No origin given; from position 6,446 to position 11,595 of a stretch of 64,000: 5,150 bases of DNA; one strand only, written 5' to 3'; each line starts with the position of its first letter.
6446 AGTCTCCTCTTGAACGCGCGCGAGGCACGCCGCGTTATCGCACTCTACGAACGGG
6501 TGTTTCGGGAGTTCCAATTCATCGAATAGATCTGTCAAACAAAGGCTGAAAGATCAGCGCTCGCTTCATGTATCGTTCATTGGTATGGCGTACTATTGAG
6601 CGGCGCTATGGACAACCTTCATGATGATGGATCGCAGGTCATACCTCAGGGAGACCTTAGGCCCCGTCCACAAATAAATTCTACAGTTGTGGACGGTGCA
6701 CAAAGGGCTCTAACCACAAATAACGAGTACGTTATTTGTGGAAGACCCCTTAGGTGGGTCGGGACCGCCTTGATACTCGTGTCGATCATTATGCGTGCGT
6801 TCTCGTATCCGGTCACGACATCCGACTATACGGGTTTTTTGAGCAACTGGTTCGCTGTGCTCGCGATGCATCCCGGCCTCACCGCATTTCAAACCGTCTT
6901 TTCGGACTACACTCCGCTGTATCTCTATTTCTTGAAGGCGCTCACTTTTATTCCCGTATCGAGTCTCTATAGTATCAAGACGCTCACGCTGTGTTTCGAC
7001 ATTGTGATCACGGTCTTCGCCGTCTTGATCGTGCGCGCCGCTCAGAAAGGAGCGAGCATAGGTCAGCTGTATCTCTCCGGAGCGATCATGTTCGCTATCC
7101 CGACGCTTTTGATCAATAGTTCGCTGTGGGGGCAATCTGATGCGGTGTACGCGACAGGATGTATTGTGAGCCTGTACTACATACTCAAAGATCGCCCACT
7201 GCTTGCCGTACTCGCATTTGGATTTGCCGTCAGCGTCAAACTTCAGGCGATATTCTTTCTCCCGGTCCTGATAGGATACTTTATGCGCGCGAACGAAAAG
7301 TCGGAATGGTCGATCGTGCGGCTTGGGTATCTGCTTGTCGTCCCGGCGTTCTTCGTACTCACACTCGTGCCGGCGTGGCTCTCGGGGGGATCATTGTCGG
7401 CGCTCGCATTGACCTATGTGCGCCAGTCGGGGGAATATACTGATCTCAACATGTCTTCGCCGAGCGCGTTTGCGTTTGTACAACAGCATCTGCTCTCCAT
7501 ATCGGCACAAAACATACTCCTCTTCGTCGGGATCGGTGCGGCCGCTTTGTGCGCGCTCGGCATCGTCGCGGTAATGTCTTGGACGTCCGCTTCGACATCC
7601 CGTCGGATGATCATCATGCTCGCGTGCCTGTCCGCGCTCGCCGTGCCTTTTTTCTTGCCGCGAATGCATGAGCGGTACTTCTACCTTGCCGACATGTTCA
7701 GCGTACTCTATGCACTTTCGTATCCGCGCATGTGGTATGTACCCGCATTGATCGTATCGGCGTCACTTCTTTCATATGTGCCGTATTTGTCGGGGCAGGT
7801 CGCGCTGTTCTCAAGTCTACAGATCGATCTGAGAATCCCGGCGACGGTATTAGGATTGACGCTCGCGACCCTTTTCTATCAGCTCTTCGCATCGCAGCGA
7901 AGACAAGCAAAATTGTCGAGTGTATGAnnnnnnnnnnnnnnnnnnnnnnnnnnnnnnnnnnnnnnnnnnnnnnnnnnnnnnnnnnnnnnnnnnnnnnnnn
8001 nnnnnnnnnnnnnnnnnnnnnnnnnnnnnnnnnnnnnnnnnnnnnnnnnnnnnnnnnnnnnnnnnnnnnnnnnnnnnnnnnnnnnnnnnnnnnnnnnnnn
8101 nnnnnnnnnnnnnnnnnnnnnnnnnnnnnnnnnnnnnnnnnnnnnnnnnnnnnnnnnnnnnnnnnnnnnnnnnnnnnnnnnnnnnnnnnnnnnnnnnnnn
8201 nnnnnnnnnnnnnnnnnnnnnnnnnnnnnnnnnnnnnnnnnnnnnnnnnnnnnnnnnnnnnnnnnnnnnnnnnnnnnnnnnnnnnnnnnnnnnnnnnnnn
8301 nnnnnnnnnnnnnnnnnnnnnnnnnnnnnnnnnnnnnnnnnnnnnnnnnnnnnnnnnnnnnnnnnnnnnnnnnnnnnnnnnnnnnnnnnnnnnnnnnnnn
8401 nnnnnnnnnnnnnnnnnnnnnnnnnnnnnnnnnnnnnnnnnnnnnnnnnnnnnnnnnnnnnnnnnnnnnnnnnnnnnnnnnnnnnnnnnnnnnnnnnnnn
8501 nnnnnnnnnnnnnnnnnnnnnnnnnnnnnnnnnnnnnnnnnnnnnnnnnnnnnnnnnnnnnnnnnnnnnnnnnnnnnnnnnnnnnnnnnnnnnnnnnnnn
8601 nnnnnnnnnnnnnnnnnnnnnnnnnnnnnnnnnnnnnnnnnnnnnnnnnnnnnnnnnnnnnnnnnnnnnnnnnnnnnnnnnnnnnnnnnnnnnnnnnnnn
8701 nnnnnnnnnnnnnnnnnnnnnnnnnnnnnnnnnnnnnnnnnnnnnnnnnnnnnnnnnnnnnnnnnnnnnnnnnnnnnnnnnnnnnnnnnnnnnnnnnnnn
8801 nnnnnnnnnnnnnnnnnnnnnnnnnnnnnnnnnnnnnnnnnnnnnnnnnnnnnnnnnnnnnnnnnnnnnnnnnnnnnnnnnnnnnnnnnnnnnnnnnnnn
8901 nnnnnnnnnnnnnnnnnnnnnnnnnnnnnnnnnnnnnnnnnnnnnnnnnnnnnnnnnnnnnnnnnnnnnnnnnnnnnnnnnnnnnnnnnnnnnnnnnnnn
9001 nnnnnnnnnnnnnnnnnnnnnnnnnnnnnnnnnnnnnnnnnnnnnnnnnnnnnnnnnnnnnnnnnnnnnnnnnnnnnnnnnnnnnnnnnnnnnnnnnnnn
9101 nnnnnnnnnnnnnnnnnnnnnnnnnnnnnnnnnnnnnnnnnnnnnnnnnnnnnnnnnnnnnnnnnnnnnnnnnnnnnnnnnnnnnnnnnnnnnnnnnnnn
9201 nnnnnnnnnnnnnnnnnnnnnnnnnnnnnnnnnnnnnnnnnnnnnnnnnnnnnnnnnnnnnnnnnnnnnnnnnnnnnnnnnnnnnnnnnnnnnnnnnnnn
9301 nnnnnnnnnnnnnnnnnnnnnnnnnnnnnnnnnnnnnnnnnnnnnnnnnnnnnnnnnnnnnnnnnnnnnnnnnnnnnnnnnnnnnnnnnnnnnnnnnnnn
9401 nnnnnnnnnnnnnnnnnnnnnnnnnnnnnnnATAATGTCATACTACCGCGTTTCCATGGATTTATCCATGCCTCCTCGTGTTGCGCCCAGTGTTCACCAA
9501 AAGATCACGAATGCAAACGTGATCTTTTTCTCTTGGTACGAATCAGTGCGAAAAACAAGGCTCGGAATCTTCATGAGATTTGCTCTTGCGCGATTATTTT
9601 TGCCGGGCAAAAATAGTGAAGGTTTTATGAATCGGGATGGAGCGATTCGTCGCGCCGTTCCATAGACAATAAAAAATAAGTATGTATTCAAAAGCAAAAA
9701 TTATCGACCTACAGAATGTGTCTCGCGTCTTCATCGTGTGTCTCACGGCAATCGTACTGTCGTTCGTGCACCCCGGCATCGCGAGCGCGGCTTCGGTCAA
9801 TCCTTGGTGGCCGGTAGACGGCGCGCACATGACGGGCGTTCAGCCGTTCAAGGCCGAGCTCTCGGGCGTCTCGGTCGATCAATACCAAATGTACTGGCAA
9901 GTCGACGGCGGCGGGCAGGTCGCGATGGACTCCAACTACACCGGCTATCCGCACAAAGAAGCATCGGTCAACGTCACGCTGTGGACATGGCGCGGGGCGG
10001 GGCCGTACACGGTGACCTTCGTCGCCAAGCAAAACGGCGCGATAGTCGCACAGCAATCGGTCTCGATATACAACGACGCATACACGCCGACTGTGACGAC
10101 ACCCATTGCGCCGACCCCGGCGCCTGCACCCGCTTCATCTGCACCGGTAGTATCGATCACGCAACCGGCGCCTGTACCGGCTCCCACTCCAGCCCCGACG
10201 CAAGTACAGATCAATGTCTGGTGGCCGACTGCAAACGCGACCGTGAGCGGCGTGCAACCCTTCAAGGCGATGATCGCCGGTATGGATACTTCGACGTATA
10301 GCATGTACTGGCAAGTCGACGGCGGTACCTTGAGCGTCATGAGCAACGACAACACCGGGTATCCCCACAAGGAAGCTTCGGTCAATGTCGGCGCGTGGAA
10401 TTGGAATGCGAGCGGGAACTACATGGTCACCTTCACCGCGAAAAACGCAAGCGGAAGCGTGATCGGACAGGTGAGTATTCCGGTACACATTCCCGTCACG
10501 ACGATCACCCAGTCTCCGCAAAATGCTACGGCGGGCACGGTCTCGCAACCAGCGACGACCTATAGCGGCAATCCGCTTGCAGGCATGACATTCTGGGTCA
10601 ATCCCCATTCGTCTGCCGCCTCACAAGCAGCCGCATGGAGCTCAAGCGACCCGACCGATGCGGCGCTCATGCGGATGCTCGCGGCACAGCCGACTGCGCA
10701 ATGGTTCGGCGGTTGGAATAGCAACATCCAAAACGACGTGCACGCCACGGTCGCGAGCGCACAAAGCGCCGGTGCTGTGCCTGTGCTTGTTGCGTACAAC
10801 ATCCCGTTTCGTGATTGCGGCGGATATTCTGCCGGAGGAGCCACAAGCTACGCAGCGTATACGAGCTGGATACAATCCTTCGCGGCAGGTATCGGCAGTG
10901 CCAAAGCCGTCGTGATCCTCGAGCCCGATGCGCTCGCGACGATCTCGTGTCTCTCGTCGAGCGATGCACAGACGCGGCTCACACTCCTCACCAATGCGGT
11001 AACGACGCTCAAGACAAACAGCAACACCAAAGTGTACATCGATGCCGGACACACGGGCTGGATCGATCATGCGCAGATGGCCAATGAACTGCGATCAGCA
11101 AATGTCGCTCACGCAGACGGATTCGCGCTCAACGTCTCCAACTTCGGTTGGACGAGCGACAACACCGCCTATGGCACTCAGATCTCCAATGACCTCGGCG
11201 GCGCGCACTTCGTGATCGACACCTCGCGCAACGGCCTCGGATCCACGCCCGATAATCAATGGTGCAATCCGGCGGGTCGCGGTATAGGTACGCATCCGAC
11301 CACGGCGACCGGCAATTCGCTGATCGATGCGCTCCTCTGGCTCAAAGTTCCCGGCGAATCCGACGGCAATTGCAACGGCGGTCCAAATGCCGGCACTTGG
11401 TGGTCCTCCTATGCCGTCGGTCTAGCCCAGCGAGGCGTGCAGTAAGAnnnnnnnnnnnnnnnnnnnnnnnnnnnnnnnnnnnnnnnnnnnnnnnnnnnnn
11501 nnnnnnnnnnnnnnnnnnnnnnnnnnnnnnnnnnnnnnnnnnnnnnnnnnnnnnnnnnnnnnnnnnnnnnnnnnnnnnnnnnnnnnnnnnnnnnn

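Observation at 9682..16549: Cellulose-like beta-glucan synthesis and remodelling locus: BcsA-like synthase without PilZ, GH8, GH6, GT2 and GT-C enzymes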

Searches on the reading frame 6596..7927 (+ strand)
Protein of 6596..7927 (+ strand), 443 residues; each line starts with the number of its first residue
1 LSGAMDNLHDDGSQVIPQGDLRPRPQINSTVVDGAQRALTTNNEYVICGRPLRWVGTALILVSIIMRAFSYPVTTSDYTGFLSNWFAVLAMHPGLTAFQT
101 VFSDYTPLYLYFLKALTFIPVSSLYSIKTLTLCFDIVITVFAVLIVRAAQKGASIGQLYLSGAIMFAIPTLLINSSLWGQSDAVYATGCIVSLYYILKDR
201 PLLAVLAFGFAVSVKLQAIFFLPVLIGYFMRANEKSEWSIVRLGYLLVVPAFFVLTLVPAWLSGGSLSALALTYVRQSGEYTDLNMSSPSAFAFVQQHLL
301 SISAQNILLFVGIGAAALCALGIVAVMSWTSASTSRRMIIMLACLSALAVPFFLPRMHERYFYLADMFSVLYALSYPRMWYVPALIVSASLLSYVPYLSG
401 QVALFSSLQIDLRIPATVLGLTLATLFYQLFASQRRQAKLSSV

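Call 3: search_protein_families(library=pfam, proteins=[window:6596-7927:+], max_evalue=0.01)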
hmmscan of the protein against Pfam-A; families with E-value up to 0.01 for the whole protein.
window:6596-7927:+ (443 aa): 1 family
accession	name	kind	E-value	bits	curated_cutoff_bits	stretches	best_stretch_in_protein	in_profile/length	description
PF09594.16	GT87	-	7.8e-06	26.2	25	1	105-350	3-236/237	Glycosyltransferase family 87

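Call 8: search_protein_families(library=ncbifam, proteins=[window:6596-7927:+], max_evalue=0.001)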
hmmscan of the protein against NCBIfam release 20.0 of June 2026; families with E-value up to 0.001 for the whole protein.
window:6596-7927:+ (443 aa): 0 families

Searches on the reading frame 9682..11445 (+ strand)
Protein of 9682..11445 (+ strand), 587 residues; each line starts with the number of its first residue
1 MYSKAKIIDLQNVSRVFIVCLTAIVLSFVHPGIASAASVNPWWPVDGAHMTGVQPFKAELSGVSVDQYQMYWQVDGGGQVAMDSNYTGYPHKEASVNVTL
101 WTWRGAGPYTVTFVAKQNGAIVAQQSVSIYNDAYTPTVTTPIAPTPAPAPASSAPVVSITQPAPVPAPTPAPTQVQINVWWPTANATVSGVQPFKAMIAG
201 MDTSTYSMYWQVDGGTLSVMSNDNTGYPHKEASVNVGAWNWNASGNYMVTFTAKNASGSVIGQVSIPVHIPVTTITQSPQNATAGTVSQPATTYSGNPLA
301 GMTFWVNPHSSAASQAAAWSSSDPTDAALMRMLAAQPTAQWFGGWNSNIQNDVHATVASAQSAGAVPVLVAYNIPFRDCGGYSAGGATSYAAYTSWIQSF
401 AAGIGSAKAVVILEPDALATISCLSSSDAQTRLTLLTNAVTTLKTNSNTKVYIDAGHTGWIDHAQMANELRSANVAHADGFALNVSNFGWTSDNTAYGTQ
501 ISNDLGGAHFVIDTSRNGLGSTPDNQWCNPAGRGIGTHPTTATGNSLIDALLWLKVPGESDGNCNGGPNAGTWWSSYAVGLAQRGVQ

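Call 3: search_protein_families(library=pfam, proteins=[window:9682-11445:+], max_evalue=0.01)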
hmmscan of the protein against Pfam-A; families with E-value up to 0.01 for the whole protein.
window:9682-11445:+ (587 aa): 3 families
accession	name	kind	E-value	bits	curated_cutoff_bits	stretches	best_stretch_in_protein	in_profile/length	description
PF01341.22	Glyco_hydro_6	-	1e-68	232.9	27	1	315-567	4-300/305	Glycosyl hydrolases family 6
PF00801.26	PKD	-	0.0029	18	23.5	0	194-266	19-78/80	PKD domain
PF18981.6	InlK_D3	-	0.0056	17.2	25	0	241-270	46-75/75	Internalin K domain (D3/D4)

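Call 8: search_protein_families(library=ncbifam, proteins=[window:9682-11445:+], max_evalue=0.001)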
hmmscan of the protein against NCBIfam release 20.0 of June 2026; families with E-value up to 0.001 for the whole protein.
window:9682-11445:+ (587 aa): 0 families

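Call 34: search_solved_structures(query=window:9682-11445:+, max_evalue=0.00001, show_alignments=1)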
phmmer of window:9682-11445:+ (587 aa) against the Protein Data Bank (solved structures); distinct sequences matched with E-value up to 0.00001: 45.
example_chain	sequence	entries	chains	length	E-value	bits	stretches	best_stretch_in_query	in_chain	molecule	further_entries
1uoz_A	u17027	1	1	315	3.6e-71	243.9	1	294-584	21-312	PUTATIVE CELLULASE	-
1up0_A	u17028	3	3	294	7.2e-71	243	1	296-584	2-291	PUTATIVE CELLULASE CEL6 | CELA1 PROTEIN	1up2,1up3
6fao_A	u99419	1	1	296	1.5e-62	215.5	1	300-563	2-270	Glycoside hydrolase family 6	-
1tml_A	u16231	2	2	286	1.7e-62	215.3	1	303-569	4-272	ENDO-1,4-BETA-D-GLUCANASE | ENDOGLUCANASE E-2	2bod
2boe_X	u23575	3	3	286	3.9e-61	210.8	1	303-569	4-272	ENDOGLUCANASE E-2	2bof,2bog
3rpt_X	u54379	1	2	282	4.5e-40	141.3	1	303-569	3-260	Endoglucanase E-2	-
3ru8_X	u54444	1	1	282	6.4e-40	140.8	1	303-569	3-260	Epitope Scaffold 2bodx43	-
5jx5_A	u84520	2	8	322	2.3e-26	96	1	335-579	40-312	Glucanase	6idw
4a05_A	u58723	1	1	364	3.3e-25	92.2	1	293-565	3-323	CELLOBIOHYDROLASE FAMILY 6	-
1dys_A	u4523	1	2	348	3.1e-24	89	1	295-584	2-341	ENDOGLUCANASE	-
4i5r_A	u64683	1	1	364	1.1e-23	87.1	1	296-566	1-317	Chimeric cel6A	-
4i5u_A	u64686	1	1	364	6.4e-23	84.6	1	296-565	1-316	Chimeric cel6A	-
3cbh_A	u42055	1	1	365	1.6e-21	80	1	292-566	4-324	CELLOBIOHYDROLASE II CORE PROTEIN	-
1qk0_A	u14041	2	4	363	2.3e-21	79.5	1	292-566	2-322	CELLOBIOHYDROLASE CEL6A (FORMERLY CALLED CBH II)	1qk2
1cb2_A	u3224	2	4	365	4.9e-21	78.4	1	292-566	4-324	CELLOBIOHYDROLASE II | CELLOBIOHYDROLASE CEL6A (FORMERLY CALLED CBH II)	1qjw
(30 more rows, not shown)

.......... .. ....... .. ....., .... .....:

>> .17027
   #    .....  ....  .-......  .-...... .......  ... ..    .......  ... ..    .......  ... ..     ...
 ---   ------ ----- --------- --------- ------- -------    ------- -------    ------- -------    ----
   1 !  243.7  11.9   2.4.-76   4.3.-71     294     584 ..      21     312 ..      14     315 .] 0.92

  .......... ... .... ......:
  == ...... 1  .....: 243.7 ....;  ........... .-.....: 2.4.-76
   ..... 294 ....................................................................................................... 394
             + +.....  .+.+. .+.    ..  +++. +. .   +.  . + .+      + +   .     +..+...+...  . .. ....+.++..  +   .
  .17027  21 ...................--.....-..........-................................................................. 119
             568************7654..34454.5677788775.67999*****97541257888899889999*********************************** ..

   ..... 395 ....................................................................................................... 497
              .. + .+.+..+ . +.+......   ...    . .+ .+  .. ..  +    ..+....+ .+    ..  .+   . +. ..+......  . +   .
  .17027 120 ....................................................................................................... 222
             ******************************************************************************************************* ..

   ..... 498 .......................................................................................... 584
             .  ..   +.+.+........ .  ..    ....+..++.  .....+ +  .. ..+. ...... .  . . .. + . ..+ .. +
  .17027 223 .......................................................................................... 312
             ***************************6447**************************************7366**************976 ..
